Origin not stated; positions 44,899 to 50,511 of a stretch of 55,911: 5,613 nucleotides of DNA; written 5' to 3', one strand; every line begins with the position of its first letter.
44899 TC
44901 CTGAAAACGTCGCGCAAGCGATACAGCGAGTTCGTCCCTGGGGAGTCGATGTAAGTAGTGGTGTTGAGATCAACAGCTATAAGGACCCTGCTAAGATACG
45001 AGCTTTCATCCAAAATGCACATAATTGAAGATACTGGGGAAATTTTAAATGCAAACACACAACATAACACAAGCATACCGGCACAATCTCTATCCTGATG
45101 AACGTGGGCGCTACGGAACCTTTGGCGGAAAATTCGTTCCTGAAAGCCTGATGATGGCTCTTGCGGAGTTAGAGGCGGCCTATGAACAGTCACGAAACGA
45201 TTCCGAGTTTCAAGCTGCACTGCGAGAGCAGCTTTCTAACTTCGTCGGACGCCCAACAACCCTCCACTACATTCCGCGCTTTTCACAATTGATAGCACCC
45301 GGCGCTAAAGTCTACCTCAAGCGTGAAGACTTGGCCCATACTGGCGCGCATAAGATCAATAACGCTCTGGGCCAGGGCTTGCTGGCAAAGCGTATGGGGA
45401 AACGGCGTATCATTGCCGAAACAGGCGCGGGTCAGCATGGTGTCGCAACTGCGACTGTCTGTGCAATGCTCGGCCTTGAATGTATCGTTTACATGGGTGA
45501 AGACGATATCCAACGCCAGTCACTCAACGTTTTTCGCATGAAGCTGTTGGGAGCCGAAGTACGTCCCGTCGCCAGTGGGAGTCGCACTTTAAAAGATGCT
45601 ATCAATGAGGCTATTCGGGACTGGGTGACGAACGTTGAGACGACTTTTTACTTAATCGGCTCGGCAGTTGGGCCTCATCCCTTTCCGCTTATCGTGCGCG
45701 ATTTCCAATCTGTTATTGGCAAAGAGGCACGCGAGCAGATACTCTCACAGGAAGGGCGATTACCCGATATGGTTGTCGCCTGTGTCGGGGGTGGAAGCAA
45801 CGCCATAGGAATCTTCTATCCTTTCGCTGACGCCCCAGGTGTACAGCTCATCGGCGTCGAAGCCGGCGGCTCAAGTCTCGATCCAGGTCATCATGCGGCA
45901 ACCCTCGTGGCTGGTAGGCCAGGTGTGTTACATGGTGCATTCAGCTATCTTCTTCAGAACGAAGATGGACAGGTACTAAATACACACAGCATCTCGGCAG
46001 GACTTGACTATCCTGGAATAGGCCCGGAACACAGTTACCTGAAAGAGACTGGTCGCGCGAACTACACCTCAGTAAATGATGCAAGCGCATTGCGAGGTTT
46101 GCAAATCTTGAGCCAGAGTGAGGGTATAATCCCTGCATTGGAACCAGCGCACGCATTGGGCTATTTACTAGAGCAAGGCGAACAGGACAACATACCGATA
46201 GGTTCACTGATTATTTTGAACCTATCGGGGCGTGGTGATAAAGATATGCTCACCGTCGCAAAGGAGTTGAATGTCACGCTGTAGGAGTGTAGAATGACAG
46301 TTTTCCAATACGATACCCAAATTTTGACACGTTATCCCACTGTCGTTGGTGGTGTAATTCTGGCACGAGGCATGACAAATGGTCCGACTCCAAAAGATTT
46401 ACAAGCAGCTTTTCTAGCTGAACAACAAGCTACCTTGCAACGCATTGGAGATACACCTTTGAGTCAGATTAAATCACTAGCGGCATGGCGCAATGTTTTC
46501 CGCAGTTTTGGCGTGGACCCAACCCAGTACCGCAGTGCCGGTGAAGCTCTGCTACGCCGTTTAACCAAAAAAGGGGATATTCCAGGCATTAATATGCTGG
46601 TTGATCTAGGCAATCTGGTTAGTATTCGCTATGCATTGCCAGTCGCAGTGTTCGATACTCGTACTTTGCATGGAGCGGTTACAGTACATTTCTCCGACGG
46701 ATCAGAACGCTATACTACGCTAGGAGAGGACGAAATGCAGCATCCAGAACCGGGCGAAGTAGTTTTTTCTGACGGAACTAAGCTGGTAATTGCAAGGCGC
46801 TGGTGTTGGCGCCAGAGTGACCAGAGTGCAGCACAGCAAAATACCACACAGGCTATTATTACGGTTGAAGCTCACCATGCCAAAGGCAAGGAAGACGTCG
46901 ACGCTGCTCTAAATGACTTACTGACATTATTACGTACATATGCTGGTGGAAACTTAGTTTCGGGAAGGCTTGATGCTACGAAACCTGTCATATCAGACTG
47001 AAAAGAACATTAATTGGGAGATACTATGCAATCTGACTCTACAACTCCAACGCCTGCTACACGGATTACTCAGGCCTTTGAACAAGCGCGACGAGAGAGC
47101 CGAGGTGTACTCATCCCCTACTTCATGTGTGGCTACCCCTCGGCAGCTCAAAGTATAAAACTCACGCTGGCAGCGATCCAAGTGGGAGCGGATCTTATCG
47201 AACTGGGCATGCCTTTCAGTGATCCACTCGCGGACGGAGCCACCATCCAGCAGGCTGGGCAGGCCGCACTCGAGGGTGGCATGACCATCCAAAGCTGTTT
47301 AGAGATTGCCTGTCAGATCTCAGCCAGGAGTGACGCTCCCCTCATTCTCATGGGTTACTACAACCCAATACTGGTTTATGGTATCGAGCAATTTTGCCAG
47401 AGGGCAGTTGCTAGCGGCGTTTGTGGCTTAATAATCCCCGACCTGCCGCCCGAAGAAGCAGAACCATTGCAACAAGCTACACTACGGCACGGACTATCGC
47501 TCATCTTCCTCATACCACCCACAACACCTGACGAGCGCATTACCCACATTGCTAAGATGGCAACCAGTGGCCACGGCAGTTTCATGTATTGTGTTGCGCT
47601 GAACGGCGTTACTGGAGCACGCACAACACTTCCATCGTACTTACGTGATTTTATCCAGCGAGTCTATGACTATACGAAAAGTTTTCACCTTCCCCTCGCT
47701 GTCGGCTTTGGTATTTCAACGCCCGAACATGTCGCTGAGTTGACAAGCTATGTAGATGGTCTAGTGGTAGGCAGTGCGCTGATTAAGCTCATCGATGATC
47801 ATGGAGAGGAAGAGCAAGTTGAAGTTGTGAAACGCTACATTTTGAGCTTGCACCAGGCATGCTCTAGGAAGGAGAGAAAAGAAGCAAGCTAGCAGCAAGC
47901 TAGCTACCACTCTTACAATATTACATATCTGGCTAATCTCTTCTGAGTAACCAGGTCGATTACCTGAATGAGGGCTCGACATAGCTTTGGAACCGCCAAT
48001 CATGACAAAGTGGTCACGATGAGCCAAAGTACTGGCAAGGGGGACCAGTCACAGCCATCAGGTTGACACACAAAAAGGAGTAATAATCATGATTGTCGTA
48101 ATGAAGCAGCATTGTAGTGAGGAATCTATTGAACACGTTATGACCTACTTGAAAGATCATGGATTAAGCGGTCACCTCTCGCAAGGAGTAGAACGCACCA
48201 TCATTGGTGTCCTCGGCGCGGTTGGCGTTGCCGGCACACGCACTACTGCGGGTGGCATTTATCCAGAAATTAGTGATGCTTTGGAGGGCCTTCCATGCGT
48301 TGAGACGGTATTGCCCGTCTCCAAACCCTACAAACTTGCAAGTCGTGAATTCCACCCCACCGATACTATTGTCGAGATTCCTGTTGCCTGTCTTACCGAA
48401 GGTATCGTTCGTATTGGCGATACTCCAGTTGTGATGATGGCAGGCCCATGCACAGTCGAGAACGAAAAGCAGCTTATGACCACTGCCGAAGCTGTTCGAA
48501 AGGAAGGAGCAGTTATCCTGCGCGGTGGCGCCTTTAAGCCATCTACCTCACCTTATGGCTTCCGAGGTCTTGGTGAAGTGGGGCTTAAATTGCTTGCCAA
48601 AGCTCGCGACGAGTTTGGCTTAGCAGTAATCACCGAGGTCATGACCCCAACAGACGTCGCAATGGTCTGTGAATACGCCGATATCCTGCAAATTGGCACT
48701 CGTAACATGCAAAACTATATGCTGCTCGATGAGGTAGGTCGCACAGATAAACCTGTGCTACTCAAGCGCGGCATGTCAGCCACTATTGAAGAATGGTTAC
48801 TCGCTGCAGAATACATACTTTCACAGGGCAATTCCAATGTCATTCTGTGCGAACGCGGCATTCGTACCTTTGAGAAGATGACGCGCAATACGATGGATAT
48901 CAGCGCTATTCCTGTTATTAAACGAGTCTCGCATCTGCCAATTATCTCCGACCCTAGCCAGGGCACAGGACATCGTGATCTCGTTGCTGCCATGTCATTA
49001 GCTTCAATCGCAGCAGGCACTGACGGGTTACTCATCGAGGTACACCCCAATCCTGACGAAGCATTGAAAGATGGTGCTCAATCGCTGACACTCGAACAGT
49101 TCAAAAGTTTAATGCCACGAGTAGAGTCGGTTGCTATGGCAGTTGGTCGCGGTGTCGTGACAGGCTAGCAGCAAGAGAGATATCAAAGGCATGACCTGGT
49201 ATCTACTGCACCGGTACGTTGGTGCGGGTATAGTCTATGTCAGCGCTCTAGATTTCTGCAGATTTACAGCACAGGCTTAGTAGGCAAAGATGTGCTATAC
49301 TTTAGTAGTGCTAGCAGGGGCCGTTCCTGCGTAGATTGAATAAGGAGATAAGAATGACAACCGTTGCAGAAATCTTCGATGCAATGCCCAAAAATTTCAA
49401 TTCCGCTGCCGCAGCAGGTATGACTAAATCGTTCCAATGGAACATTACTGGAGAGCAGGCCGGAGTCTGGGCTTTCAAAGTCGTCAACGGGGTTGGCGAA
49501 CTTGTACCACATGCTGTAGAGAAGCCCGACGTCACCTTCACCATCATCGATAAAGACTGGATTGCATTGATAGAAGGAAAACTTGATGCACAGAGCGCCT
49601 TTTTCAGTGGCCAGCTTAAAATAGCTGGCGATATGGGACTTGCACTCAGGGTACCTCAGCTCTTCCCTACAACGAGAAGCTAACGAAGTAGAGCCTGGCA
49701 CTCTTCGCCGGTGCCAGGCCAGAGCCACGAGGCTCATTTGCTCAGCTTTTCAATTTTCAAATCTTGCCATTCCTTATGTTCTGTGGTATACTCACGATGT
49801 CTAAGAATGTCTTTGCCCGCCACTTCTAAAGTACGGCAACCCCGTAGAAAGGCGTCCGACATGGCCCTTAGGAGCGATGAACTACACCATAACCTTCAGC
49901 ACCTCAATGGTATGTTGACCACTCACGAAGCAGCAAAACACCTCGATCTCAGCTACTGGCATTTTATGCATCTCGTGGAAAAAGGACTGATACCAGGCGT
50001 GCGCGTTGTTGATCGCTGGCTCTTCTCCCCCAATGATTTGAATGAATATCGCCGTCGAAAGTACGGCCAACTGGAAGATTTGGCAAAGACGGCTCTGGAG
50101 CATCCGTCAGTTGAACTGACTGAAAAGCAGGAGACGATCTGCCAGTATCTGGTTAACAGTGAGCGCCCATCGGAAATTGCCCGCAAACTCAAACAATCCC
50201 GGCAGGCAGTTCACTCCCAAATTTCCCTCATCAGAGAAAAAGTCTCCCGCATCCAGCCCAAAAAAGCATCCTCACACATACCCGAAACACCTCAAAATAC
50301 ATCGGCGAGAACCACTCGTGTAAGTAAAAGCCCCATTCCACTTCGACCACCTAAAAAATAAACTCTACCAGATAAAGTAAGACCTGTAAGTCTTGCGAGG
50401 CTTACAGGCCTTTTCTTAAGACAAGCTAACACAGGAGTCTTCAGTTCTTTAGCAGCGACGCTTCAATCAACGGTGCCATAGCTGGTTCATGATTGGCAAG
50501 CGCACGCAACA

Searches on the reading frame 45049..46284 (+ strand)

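Call 26: search_protein_families(library=pfam, proteins=[window:45049-46284:+], max_evalue=0.001)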
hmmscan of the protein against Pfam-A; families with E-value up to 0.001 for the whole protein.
window:45049-46284:+ (411 aa): 1 family
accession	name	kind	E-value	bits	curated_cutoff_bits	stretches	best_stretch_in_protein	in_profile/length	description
PF00291.31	PALP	-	7.2e-38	131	35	1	67-394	5-295/295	Pyridoxal-phosphate dependent enzyme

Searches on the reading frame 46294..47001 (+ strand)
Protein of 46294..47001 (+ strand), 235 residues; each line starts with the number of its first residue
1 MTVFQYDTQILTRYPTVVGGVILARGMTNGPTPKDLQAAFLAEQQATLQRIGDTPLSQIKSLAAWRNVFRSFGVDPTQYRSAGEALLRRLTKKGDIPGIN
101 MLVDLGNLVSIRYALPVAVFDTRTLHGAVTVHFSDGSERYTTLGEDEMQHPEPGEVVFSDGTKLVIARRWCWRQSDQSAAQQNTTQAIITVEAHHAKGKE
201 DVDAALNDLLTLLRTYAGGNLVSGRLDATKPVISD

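Call 27: search_protein_families(library=pfam, proteins=[window:46294-47001:+], max_evalue=0.001)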
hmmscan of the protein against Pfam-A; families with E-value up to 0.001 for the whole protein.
window:46294-47001:+ (235 aa): 1 family
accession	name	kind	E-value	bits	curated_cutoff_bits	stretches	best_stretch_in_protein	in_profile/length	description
PF03483.22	B3_4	-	6e-26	91.5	29.3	1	64-196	1-129/174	B3/4 domain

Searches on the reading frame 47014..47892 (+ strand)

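Call 27: search_protein_families(library=pfam, proteins=[window:47014-47892:+], max_evalue=0.001)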
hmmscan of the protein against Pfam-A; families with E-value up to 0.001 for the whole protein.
window:47014-47892:+ (292 aa): 1 family
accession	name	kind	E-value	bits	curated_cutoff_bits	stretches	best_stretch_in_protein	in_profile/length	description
PF00290.26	Trp_syntA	-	5.5e-82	275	27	1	22-276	1-249/259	Tryptophan synthase alpha chain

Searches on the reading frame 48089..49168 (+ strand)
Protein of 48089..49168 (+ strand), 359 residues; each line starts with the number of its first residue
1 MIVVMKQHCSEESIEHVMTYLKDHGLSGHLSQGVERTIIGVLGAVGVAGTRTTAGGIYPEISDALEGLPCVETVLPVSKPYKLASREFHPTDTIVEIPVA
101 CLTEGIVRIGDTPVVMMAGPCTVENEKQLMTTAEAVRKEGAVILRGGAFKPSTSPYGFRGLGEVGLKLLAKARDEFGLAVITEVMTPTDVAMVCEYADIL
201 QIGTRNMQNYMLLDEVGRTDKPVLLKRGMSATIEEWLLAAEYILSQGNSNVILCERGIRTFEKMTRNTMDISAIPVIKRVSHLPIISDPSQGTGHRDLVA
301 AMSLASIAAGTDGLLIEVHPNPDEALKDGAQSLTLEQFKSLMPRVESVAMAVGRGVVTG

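Call 27: search_protein_families(library=pfam, proteins=[window:48089-49168:+], max_evalue=0.001)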
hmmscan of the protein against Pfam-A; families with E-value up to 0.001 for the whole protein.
window:48089-49168:+ (359 aa): 3 families
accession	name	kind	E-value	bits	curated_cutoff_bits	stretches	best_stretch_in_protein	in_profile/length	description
PF00793.26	DAHP_synth_1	-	1.6e-76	257.2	25.5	1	107-342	11-258/270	DAHP synthetase I family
PF18152.6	DAHP_snth_FXD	-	4.3e-17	62.1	27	1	1-79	1-67/67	DAHP synthase ferredoxin-like domain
PF03102.20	NeuB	-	2.6e-09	37.4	22.1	1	167-355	59-239/241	NeuB family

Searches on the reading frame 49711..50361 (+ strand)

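Call 27: search_protein_families(library=pfam, proteins=[window:49711-50361:+], max_evalue=0.001)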
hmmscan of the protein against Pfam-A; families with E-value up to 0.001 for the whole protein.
window:49711-50361:+ (216 aa): 1 family
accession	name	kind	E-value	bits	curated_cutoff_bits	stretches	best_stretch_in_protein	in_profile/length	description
PF12728.13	HTH_17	-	2.5e-07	31.3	27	1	68-117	1-50/51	Helix-turn-helix domain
